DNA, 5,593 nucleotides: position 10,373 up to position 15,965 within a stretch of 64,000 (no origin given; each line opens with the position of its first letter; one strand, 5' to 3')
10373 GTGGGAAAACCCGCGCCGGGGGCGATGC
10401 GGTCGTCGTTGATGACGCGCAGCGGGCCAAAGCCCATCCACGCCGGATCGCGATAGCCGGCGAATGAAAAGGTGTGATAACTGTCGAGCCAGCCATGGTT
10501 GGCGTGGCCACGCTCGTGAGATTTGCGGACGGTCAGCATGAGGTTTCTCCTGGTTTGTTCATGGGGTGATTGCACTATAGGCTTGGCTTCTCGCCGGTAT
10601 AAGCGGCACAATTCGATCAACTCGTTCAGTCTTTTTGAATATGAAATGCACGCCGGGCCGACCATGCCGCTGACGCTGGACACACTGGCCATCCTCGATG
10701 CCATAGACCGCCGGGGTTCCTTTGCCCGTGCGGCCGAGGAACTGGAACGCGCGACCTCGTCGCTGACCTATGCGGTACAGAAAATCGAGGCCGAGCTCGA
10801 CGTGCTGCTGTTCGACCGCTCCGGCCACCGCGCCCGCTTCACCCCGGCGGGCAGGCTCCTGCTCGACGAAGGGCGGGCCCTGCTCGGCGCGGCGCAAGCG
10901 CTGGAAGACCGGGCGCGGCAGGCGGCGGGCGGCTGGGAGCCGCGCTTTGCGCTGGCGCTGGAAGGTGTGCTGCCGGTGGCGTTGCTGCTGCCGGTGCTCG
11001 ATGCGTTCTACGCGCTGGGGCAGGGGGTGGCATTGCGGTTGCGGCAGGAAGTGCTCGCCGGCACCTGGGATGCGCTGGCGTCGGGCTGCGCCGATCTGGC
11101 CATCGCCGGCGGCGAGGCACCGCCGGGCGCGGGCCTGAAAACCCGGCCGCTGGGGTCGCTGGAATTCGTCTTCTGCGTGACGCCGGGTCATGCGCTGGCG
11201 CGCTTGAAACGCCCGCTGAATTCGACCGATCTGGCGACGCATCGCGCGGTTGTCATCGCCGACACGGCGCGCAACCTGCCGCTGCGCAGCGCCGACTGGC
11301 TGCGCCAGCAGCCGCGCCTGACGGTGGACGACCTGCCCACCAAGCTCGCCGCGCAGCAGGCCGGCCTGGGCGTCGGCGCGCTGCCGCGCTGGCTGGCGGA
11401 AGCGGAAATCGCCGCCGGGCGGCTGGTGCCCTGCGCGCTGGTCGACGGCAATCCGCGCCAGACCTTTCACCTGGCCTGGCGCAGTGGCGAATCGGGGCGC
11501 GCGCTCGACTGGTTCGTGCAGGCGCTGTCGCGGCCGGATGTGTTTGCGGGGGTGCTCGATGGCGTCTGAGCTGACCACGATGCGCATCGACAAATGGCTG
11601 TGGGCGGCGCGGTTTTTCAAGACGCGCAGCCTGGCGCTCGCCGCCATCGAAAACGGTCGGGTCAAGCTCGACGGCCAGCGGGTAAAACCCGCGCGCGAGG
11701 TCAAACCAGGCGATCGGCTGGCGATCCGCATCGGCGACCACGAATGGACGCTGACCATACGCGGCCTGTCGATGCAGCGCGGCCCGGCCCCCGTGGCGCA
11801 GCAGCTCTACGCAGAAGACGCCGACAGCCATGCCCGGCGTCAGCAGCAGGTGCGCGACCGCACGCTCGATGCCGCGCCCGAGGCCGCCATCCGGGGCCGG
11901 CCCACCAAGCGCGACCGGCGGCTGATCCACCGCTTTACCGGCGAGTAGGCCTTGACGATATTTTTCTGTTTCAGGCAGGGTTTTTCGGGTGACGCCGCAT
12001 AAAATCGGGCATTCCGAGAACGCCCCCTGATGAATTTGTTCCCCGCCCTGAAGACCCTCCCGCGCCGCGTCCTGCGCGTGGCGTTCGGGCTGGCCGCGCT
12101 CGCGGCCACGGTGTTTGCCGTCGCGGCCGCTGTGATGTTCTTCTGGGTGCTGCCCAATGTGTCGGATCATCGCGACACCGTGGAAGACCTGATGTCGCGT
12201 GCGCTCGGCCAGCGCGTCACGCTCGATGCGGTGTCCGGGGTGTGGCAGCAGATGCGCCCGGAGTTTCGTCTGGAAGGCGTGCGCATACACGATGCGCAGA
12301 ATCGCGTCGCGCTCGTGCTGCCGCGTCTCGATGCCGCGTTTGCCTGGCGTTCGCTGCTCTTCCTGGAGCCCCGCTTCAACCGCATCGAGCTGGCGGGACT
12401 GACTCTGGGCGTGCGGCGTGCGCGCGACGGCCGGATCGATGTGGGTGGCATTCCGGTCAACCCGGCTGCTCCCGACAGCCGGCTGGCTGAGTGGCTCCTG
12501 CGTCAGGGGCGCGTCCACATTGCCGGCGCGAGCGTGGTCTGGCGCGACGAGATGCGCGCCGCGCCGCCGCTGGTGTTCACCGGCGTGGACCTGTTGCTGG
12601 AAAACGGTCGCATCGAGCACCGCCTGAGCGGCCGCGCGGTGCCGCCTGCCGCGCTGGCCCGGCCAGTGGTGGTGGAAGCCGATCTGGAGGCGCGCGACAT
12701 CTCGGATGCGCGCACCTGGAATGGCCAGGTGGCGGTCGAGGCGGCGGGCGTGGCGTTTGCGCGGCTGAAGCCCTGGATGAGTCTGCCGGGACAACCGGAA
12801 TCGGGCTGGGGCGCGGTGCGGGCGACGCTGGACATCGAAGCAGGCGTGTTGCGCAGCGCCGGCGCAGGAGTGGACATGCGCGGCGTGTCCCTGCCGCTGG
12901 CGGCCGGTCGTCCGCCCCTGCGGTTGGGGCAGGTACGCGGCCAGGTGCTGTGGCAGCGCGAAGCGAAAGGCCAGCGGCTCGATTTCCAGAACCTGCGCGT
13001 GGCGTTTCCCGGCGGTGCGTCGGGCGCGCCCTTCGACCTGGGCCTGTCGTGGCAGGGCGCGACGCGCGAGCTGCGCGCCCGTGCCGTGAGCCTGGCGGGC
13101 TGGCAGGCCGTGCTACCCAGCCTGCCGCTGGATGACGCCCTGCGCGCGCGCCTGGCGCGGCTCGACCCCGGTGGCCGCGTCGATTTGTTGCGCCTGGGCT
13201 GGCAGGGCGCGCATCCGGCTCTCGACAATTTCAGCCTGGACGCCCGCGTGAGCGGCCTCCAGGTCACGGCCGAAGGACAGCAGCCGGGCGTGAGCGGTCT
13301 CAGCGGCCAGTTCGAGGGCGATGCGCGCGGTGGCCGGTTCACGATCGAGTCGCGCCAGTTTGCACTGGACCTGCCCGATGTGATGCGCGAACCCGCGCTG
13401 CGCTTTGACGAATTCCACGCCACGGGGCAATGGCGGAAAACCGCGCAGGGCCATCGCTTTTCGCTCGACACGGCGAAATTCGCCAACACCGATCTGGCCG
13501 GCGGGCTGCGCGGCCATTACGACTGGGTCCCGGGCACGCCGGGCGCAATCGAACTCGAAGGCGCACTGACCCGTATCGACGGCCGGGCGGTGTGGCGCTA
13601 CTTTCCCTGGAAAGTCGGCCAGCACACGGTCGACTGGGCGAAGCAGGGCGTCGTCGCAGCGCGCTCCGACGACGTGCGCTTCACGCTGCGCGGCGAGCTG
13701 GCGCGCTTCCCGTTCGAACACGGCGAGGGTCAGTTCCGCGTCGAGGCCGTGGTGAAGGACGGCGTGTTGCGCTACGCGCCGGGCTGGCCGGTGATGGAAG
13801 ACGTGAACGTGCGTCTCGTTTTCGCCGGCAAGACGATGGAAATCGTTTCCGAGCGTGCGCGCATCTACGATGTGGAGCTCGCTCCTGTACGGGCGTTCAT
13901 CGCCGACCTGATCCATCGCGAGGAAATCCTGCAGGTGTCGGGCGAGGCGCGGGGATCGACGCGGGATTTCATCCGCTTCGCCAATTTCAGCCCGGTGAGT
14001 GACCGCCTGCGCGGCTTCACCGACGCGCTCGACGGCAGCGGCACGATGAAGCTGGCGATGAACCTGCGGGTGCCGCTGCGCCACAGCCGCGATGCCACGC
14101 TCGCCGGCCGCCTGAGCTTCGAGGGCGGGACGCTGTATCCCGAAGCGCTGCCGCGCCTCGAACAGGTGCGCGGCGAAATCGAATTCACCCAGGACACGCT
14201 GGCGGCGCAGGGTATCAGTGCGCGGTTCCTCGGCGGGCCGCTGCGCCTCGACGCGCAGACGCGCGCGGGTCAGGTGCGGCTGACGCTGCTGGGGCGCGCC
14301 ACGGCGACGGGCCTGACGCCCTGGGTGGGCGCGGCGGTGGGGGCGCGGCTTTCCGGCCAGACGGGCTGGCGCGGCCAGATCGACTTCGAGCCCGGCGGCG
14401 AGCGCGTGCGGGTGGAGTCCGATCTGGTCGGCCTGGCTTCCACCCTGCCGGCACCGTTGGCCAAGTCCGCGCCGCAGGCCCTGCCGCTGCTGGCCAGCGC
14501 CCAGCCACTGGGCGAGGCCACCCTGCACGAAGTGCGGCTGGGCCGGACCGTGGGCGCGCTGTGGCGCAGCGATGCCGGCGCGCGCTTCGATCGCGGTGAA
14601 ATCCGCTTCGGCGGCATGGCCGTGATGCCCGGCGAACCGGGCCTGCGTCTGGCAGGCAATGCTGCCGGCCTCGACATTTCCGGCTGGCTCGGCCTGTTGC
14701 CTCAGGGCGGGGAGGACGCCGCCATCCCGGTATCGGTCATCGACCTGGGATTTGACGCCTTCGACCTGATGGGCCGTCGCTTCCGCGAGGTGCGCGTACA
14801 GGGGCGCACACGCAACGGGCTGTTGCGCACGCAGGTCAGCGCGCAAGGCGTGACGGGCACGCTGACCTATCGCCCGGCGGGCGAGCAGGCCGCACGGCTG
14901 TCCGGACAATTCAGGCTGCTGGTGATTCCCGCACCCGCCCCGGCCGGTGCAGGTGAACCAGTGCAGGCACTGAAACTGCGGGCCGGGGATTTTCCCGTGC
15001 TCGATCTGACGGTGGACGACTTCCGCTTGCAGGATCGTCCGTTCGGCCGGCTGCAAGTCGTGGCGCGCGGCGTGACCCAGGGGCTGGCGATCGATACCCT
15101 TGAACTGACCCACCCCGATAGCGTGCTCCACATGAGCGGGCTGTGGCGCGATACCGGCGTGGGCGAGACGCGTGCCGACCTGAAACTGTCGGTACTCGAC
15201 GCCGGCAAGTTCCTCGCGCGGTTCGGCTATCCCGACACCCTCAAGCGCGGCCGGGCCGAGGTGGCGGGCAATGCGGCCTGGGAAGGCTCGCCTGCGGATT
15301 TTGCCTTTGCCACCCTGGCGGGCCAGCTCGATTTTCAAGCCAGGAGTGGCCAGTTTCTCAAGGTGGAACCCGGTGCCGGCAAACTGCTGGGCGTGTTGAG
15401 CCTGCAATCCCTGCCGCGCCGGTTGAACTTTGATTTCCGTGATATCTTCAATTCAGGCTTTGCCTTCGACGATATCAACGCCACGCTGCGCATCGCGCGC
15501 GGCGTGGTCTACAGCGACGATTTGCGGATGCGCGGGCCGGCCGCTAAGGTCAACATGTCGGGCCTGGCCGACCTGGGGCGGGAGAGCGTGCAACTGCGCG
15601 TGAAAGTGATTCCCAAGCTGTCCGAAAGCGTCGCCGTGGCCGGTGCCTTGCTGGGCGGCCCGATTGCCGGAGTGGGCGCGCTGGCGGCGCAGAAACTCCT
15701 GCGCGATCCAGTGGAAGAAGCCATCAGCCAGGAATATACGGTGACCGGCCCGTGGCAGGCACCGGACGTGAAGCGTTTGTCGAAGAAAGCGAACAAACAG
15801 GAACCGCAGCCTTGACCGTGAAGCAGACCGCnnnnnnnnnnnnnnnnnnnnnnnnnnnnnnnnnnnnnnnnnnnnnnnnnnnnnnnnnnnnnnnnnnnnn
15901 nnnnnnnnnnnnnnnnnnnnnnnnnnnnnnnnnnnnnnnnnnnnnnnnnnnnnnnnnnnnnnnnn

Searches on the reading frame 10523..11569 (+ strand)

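Call 71: search_protein_families(library=pfam, proteins=[window:10523-11569:+], max_evalue=0.00001)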
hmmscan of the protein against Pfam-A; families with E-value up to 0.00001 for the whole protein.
window:10523-11569:+ (348 aa): 2 families
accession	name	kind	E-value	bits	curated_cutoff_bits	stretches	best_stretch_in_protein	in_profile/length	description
PF03466.25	LysR_substrate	-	6.2e-34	117.6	28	1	136-335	2-204/209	LysR substrate binding domain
PF00126.33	HTH_1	-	2e-15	56.9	26.6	1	52-111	1-60/60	Bacterial regulatory helix-turn-helix protein, lysR family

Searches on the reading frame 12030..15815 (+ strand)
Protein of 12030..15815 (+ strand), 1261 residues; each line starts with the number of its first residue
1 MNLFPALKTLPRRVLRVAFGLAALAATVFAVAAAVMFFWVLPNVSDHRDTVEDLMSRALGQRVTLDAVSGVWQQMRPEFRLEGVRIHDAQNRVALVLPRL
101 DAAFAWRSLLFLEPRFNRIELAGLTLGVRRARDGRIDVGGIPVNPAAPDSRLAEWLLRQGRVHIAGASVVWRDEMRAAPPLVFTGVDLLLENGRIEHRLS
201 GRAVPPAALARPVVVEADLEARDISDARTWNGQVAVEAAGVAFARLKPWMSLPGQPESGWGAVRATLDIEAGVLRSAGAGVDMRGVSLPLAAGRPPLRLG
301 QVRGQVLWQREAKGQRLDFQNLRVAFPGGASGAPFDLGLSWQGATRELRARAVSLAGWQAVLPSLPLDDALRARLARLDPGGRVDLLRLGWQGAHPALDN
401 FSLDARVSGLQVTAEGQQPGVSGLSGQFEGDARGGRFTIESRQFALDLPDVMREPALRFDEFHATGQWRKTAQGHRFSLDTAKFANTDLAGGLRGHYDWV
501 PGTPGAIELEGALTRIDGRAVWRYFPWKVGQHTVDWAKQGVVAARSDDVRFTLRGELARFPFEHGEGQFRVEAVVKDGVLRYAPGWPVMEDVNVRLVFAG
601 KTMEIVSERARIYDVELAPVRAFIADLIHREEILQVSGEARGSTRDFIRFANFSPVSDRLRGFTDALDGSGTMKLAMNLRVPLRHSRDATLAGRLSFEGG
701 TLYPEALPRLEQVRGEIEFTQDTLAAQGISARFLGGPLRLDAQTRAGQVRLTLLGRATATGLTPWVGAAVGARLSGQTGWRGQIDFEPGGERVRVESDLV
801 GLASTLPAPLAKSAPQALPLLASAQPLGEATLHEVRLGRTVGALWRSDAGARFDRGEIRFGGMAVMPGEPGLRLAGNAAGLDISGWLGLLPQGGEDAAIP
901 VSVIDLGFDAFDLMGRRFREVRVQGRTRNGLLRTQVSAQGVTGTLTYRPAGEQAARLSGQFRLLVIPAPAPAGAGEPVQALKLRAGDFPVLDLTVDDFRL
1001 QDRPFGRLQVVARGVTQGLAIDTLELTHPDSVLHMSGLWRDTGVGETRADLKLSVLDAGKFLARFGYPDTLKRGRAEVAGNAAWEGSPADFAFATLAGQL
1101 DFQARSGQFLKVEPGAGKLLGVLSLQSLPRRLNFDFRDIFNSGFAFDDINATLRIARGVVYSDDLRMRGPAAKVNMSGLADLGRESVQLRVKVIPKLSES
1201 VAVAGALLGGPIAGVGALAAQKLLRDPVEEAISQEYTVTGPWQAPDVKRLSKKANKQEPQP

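Call 71: search_protein_families(library=pfam, proteins=[window:12030-15815:+], max_evalue=0.00001)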
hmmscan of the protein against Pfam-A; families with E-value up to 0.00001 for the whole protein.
window:12030-15815:+ (1261 aa): 2 families
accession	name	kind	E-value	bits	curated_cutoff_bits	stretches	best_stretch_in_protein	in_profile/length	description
PF13116.12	YhdP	-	4e-274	913.2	46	1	12-1247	5-1224/1224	YhdP protein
PF05359.17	DUF748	-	1.6e-11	43.5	50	1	12-182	12-176/1037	Domain of Unknown Function (DUF748)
